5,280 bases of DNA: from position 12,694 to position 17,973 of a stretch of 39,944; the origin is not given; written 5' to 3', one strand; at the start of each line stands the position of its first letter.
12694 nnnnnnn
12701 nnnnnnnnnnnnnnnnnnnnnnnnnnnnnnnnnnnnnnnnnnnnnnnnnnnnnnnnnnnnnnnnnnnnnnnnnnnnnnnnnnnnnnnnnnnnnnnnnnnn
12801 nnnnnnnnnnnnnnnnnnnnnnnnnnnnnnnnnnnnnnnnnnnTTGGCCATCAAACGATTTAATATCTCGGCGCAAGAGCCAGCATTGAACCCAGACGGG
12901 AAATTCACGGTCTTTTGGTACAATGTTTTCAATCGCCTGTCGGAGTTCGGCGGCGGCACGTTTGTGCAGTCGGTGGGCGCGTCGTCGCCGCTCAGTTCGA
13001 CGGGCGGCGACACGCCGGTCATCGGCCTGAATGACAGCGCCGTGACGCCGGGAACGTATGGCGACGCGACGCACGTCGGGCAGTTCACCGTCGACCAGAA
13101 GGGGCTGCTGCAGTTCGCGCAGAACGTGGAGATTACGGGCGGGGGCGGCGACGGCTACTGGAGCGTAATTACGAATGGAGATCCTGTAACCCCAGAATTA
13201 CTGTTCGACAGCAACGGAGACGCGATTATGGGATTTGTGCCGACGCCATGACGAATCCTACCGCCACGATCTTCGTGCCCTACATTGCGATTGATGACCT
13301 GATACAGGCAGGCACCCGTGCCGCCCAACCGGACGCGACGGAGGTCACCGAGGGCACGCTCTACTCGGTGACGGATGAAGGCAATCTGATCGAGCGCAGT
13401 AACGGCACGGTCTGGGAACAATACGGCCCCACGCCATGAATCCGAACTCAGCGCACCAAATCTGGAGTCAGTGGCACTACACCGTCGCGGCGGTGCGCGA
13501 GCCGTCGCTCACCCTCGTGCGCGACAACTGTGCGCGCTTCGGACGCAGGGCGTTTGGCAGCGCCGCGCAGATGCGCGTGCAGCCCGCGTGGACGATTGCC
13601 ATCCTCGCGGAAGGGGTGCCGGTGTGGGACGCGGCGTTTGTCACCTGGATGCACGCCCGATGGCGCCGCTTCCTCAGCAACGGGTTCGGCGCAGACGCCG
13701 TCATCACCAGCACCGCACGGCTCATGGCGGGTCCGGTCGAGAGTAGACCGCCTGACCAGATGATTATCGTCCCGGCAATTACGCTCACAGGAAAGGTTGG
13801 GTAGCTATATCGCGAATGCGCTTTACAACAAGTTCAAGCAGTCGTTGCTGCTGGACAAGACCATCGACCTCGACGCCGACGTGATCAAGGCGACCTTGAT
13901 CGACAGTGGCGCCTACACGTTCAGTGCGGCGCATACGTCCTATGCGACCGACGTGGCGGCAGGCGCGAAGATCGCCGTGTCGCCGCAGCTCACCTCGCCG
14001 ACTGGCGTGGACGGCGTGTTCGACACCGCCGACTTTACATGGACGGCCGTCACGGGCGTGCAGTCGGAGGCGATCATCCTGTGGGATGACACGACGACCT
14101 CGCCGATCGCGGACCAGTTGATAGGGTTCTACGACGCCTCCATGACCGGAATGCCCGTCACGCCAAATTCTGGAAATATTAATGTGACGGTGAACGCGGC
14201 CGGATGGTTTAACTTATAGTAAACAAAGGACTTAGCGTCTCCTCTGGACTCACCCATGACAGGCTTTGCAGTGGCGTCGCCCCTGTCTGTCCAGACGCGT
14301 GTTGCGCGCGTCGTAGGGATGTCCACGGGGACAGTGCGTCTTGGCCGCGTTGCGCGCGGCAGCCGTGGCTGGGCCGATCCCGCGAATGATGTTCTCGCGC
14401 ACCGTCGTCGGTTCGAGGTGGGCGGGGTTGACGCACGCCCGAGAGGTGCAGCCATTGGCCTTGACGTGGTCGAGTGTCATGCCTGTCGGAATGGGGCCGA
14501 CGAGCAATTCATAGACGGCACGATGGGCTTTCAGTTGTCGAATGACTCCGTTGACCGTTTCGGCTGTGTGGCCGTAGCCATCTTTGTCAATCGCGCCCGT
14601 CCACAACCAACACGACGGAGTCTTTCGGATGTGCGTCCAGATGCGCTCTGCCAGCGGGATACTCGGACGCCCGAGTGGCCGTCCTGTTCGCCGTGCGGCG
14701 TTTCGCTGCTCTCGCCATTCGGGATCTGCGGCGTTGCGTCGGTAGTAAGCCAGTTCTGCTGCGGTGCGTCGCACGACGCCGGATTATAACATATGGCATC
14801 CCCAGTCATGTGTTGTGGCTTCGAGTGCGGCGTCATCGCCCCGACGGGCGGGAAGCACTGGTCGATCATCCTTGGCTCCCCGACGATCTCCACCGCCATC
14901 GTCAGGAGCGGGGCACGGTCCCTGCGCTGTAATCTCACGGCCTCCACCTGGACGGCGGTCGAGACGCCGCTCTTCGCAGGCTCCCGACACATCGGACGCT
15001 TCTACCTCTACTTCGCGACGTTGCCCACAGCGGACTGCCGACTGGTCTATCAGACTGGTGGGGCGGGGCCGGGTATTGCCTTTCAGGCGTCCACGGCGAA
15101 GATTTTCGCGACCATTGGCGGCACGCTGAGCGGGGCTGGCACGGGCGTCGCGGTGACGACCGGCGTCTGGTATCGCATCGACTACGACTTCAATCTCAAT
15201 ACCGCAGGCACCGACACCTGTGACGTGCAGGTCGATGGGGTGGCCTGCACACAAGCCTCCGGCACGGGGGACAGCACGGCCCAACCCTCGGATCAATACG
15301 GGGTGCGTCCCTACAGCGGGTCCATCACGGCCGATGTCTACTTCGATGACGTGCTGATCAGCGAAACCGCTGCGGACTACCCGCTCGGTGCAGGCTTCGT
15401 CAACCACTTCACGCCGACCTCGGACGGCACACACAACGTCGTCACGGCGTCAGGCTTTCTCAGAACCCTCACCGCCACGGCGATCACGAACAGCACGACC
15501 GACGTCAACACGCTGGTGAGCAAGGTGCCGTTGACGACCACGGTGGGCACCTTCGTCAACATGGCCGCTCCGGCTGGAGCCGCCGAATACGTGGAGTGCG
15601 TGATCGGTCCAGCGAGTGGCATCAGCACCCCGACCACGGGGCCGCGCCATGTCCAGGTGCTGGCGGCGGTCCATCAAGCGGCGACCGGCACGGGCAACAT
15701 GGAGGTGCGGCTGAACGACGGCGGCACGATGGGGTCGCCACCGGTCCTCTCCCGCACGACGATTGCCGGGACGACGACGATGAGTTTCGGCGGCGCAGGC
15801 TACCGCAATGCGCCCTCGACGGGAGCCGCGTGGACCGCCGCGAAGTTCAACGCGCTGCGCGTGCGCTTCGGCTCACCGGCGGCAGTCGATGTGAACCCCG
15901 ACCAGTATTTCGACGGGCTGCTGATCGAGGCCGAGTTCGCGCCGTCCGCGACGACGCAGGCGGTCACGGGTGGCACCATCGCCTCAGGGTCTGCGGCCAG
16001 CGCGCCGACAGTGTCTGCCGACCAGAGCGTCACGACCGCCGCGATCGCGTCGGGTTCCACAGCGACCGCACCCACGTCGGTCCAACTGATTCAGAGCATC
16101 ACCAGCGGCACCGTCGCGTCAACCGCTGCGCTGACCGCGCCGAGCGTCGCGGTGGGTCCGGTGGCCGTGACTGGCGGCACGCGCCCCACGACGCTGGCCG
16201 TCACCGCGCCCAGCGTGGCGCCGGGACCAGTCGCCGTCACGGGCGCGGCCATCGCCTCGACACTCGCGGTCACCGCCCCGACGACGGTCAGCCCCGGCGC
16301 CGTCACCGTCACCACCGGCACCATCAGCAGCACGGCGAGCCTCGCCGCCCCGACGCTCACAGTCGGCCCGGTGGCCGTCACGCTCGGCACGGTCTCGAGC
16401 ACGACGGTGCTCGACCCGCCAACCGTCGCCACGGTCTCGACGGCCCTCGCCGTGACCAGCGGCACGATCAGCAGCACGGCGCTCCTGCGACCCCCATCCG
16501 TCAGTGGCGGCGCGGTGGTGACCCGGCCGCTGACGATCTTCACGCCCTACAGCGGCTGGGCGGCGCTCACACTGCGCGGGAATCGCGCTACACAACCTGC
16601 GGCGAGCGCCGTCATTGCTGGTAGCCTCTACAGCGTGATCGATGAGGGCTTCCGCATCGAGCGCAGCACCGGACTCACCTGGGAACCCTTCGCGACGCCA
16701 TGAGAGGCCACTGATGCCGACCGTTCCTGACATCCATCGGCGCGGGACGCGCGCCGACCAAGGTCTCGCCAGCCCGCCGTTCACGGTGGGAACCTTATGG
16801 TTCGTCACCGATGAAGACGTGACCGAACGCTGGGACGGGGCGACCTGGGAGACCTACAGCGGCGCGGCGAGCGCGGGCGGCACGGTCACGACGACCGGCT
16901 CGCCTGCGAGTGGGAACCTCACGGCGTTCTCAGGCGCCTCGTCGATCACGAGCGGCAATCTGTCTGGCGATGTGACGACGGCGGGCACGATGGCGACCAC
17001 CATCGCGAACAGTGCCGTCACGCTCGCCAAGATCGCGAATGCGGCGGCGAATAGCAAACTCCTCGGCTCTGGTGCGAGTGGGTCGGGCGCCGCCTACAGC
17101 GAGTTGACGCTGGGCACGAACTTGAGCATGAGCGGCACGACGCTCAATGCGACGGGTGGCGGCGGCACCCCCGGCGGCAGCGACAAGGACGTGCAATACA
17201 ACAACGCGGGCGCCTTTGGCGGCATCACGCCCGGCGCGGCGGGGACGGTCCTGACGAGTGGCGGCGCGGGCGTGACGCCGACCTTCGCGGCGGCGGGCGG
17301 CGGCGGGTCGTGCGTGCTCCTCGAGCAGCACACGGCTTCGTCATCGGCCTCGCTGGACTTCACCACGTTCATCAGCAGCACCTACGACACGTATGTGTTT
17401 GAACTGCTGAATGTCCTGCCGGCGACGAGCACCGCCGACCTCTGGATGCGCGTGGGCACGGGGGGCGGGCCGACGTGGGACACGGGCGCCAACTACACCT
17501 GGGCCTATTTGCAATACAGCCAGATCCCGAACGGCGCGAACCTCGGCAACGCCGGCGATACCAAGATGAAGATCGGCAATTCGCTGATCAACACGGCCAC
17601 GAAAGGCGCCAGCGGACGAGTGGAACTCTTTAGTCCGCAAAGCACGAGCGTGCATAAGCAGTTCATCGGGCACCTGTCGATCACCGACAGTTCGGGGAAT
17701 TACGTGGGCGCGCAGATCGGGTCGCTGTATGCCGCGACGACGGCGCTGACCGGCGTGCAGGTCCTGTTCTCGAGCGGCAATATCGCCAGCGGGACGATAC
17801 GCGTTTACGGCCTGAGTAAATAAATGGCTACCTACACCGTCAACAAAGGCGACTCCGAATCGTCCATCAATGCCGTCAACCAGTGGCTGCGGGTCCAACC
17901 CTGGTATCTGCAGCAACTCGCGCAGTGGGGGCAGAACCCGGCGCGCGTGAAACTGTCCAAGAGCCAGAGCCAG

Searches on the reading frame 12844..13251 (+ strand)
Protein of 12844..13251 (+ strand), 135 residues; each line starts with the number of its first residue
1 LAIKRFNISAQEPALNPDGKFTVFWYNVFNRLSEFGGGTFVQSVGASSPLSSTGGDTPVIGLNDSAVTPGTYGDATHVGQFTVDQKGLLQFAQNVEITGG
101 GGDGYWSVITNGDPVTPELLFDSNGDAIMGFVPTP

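Call 3: search_protein_families(library=pfam, proteins=[window:12844-13251:+], max_evalue=0.1)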
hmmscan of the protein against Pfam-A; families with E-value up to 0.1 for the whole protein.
window:12844-13251:+ (135 aa): 0 families

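Call 4: search_protein_families(library=phrogs, proteins=[window:12844-13251:+], max_evalue=0.01)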
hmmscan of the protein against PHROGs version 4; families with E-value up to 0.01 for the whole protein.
window:12844-13251:+ (135 aa): 1 family
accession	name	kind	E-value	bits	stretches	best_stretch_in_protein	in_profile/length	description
phrog_36881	-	unknown function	0.0085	17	0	61-97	20-56/198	-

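Call 52: search_protein_families(library=phrogs, proteins=[window:12844-13251:+], max_evalue=0.001)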
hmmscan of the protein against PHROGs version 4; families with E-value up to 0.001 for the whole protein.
window:12844-13251:+ (135 aa): 0 families

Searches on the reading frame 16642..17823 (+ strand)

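Call 52: search_protein_families(library=phrogs, proteins=[window:16642-17823:+], max_evalue=0.001)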
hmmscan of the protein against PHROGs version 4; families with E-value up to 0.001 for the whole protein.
window:16642-17823:+ (393 aa): 1 family
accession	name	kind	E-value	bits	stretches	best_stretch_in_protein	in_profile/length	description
phrog_14820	-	unknown function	1.4e-22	81.7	1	215-392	17-206/206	-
